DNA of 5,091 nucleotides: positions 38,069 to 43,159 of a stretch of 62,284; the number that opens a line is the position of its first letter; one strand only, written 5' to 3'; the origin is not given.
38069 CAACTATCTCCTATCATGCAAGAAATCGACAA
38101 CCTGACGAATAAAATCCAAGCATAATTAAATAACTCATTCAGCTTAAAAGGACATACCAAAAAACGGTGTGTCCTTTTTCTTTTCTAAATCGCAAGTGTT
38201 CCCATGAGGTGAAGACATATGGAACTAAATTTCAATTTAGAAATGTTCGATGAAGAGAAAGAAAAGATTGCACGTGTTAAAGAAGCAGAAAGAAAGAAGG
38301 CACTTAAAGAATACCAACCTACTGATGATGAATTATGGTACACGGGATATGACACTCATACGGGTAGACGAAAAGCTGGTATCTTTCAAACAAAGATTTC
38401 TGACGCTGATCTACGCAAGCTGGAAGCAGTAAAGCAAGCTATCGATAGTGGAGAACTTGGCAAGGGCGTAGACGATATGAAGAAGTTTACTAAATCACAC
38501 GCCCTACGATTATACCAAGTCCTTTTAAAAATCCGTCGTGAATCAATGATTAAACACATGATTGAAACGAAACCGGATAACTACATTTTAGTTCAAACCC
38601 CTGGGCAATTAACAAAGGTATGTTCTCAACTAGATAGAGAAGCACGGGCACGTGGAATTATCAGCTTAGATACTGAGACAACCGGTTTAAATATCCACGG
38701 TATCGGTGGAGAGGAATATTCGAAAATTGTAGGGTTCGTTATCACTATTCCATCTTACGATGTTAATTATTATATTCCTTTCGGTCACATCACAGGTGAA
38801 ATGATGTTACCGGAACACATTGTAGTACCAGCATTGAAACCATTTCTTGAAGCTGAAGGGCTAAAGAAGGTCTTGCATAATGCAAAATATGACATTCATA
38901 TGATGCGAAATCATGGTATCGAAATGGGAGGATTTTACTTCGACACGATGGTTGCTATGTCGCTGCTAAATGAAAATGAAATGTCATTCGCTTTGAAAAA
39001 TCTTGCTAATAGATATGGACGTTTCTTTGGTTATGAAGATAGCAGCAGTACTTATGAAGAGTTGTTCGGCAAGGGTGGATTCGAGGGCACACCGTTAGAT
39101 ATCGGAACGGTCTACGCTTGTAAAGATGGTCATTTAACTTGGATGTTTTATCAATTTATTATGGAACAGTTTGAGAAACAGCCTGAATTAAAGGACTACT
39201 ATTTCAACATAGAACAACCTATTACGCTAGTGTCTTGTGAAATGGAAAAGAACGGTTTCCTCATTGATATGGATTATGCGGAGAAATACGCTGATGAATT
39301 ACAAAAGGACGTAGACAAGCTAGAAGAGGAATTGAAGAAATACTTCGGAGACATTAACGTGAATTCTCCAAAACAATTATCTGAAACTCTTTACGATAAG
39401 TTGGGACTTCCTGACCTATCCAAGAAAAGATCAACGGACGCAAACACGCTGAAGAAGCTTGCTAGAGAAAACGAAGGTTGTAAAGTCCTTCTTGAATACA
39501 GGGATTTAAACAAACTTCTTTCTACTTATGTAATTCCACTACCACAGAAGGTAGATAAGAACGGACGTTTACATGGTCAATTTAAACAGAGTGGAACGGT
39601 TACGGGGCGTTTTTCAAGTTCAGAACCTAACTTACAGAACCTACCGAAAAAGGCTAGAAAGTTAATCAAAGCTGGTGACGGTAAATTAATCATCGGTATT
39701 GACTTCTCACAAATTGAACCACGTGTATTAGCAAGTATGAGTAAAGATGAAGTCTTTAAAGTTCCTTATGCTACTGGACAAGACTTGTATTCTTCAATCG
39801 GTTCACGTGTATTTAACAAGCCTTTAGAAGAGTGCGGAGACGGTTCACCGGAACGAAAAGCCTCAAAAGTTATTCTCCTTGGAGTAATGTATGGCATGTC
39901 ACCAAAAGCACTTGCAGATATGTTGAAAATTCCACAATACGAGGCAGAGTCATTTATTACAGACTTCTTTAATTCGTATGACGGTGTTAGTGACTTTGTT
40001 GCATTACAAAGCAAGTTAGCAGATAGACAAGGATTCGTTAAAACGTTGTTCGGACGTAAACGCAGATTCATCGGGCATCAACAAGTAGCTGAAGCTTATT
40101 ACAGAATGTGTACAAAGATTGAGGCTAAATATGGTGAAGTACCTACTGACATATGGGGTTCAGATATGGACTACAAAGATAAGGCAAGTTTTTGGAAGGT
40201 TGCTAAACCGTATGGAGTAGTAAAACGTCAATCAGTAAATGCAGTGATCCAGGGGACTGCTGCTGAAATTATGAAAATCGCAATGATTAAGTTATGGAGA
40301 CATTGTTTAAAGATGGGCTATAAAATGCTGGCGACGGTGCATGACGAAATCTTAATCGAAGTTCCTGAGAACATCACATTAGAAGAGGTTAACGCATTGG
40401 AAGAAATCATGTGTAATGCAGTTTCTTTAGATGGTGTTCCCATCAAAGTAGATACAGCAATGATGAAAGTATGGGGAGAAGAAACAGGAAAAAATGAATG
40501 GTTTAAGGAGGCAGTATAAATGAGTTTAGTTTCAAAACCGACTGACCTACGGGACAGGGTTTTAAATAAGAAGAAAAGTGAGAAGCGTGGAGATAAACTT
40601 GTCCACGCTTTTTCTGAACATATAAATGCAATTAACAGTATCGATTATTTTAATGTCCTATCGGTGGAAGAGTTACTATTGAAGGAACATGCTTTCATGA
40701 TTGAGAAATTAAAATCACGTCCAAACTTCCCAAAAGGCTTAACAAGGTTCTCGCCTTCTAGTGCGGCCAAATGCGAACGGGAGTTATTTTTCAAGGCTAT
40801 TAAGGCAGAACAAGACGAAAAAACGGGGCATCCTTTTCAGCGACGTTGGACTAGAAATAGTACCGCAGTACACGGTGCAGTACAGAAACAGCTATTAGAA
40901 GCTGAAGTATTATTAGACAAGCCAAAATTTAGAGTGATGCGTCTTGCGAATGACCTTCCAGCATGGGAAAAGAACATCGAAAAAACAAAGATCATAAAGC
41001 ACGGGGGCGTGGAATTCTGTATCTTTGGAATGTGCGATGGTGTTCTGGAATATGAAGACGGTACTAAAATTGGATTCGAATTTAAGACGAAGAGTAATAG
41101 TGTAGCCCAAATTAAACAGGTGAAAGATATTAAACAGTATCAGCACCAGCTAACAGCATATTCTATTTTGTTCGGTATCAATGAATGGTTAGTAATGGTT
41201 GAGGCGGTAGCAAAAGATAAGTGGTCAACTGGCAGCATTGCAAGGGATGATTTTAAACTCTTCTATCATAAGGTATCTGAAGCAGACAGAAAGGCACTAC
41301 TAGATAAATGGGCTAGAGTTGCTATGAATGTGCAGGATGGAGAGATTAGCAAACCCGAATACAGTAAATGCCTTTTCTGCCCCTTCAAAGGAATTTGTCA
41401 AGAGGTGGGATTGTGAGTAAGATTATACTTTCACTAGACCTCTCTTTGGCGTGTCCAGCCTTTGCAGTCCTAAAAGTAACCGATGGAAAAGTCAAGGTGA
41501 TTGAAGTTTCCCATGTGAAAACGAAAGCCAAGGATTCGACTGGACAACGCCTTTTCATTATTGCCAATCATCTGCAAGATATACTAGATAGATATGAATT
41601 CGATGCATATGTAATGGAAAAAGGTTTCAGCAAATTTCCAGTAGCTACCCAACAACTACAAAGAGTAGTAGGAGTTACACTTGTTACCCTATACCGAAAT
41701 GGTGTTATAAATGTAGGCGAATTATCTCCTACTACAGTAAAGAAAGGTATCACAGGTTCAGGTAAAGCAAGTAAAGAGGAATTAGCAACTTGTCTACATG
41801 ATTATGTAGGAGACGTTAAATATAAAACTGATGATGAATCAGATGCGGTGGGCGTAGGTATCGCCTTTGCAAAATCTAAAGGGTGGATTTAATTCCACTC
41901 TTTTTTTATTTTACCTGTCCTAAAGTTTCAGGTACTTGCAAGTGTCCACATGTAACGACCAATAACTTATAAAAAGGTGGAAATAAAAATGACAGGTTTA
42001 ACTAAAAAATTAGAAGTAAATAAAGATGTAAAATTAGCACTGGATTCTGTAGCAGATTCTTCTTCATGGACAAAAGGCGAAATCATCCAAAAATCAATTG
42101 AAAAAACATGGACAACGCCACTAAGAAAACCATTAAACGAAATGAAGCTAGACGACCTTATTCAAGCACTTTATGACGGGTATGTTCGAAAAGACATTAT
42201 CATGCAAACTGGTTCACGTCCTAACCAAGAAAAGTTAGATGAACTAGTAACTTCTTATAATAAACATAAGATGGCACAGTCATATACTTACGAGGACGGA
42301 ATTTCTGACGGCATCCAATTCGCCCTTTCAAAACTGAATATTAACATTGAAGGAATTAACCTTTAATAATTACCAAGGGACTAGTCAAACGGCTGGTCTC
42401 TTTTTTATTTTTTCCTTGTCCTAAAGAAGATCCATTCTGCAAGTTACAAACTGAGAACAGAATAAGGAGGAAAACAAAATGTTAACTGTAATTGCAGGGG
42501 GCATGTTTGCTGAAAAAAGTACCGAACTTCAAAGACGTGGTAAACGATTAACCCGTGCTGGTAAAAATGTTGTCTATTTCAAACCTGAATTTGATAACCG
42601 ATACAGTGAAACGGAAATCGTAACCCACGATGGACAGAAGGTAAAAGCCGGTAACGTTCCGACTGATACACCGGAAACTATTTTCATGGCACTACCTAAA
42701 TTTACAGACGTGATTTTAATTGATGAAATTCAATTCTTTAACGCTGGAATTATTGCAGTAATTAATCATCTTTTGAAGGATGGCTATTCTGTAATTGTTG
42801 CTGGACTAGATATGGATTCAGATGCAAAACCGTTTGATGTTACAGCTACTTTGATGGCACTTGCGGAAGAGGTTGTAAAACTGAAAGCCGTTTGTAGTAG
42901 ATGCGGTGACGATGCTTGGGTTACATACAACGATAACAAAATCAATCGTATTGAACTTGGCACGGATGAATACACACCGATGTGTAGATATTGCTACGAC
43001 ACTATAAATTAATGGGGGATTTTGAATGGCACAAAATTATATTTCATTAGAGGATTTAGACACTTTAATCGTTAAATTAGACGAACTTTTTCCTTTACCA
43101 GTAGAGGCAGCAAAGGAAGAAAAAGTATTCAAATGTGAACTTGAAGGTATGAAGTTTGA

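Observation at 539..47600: Invariant bipartite motif TGTCYY-N16-GCAAGT in front of eleven replication and nucleotide-metabolism transcription units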

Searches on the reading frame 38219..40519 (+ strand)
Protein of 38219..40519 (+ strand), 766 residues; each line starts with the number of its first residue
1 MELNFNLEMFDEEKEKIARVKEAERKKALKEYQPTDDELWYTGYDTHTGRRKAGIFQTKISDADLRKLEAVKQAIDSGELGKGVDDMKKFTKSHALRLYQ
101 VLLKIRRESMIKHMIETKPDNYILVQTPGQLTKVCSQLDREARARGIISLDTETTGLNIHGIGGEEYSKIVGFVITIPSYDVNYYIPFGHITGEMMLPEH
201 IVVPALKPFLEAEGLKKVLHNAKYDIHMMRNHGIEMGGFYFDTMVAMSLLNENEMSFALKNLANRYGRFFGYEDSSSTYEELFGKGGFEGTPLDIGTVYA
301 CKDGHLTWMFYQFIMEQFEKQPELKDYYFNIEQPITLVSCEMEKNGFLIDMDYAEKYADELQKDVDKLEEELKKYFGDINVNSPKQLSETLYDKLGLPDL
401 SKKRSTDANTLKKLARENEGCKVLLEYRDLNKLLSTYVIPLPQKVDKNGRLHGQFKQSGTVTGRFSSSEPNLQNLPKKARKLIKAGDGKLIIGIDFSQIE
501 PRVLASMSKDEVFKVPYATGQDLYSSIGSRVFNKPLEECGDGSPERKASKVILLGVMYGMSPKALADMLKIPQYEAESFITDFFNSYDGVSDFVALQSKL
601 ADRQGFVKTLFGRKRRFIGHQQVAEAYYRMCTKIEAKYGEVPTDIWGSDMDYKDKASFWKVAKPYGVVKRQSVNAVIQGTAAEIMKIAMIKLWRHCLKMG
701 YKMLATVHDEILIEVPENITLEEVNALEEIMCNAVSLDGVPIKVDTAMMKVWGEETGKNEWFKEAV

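Call 6: search_dna_similar(query=window:38219-40519:+, collection=phages, mode=protein, max_rows=25)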
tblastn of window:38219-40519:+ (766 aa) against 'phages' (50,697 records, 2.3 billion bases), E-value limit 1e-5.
The search stops at 5000 records and this limit was reached: more records match than are counted here, and every count below describes the 5000 best-scoring records only.
Records with a match: at least 5000; places in all: 5004; records where one place covers at least 80% of the query: 457.
Best place of each record, by identity: <60% 5000.
By first word of the organism name: Mycobacterium 1398; Vibrio 546; Staphylococcus 392; Salmonella 330; Microbacterium 256; Bacillus 233; Escherichia 200; Pseudomonas 169; Enterococcus 142; Gordonia 137; and 114 more.
By host as written in the record: Mycobacterium smegmatis mc2 155 997; - 654; Mycobacterium smegmatis mc#155 204; Staphylococcus aureus 133; Microbacterium foliorum NRRL B-24224 SEA 118; Microbacterium foliorum NRRL B-24224 99; Escherichia coli 71; Gordonia terrae 3612 63; and 848 more.
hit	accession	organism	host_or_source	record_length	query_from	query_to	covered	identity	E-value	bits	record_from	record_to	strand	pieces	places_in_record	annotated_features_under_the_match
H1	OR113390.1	Clostridium phage vB_CtyS-FA70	Clostridium sp.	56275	11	762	98%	46.9%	8e-140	677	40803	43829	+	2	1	putative DNA polymerase | hypothetical protein | putative DNA endonuclease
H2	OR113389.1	Clostridium phage vB_CtyS-FA67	Clostridium sp.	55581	11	762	98%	46.9%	8e-140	676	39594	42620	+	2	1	putative DNA polymerase | hypothetical protein | putative DNA endonuclease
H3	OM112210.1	Bacillus phage PK2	Bacillus sp. (in: Bacteria)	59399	32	754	94%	44.1%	2e-174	561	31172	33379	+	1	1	DNA polymerase I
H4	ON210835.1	Bacillus phage 268TH002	Bacillus subtilis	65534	55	763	93%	41.2%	2e-149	489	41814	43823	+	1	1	61: DNA polymerase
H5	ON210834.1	Bacillus phage 268TH007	Bacillus subtilis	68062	55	763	93%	41.2%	2e-149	489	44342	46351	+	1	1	65: DNA polymerase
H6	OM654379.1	Bacillus phage vB_BauS_KLEB27-1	Bacillus australimaris strain KR4M-27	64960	23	762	97%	38.5%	3e-127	424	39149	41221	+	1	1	DNA polymerase I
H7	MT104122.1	Sporosarcina phage Lietuvens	Sporosarcina aquimarina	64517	18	762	97%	36.0%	4e-123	413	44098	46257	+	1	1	DNA polymerase I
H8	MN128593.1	Listeria phage LP-031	Listeria monocytogenes FSL F6-367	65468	15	758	97%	35.1%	5e-120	404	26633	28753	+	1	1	DNA polymerase I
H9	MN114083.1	Listeria phage LP-013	Listeria monocytogenes J1-208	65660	15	758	97%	35.1%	8e-120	403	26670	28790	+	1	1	DNA polymerase I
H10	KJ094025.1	Listeria phage LP-032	Listeria monocytogenes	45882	15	758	97%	35.1%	8e-120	403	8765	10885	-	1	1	DNA polymerase I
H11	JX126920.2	Listeria phage LP-037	-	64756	15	758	97%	35.1%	8e-120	403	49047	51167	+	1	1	DNA polymerase I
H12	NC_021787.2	Listeria phage LP-037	-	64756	15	758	97%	35.1%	8e-120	403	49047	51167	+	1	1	DNA polymerase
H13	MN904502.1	Listeria phage LP-018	Listeria monocytogenes FSL F6-367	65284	15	758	97%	35.1%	8e-120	403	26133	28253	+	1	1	DNA polymerase I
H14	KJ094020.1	Listeria phage LP-026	Listeria monocytogenes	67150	15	758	97%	35.1%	8e-120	403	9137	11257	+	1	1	DNA polymerase I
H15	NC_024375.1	Listeria phage LP-026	Listeria monocytogenes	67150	15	758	97%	35.1%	8e-120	403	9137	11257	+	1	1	DNA polymerase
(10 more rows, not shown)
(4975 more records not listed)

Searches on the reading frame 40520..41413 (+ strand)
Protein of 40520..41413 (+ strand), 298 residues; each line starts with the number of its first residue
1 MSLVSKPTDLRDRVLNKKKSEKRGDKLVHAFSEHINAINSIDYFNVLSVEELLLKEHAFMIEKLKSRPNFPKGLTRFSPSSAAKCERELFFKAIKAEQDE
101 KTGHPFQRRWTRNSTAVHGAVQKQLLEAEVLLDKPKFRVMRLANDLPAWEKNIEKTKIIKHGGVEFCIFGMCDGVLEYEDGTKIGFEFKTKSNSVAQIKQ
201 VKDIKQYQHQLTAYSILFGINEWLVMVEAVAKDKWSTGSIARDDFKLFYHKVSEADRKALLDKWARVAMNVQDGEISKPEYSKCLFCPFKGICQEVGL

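Call 90: search_protein_families(library=pfam, proteins=[window:40520-41413:+], max_evalue=0.001)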
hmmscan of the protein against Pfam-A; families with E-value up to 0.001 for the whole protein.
window:40520-41413:+ (298 aa): 1 family
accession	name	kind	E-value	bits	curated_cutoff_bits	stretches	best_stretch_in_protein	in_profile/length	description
PF12705.13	PDDEXK_1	-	5.8e-07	30.1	22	1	119-294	81-247/247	PD-(D/E)XK nuclease superfamily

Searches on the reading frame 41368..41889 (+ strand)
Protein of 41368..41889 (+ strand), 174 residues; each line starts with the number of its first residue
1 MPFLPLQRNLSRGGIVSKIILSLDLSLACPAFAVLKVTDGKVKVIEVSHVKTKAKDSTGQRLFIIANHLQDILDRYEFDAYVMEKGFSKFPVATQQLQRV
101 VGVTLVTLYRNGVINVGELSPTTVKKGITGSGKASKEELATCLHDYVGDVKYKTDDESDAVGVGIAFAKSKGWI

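Call 90: search_protein_families(library=pfam, proteins=[window:41368-41889:+], max_evalue=0.001)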
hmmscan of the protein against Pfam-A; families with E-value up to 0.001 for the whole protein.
window:41368-41889:+ (174 aa): 1 family
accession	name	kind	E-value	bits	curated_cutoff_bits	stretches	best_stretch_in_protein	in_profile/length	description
PF02075.23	RuvC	-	6.8e-14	52.4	22.2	1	20-166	1-147/148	Crossover junction endodeoxyribonuclease RuvC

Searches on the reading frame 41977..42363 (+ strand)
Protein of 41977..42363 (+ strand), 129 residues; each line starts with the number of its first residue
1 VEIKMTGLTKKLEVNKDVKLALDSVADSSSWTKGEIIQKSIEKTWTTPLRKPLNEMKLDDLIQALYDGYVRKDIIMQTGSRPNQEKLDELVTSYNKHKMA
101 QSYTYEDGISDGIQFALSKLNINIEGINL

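Call 8: search_protein_families(library=pfam, proteins=[window:41977-42363:+], max_evalue=0.01)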
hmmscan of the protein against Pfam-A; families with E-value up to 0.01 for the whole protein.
window:41977-42363:+ (129 aa): 0 families

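Call 9: search_protein_families(library=phrogs, proteins=[window:41977-42363:+], max_evalue=0.001)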
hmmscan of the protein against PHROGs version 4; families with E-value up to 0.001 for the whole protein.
window:41977-42363:+ (129 aa): 1 family
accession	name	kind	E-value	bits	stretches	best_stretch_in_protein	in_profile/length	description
phrog_15527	-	unknown function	0.00078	20.7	0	16-128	11-120/125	-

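Call 76: search_protein_families(library=ncbifam, proteins=[window:41977-42363:+], max_evalue=0.01)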
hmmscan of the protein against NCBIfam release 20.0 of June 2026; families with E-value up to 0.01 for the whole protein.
window:41977-42363:+ (129 aa): 0 families

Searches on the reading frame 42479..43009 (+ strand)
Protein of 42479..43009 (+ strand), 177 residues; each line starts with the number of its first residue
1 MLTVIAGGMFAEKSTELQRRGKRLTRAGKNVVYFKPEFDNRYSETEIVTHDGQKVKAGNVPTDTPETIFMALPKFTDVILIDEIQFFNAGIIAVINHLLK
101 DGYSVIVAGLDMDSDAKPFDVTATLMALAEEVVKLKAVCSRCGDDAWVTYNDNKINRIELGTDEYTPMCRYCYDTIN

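Call 8: search_protein_families(library=pfam, proteins=[window:42479-43009:+], max_evalue=0.01)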
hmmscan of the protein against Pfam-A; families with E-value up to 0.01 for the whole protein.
window:42479-43009:+ (177 aa): 1 family
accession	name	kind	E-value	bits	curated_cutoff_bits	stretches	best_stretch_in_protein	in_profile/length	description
PF00265.24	TK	-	4.2e-42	144.4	20.6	1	2-173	3-176/176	Thymidine kinase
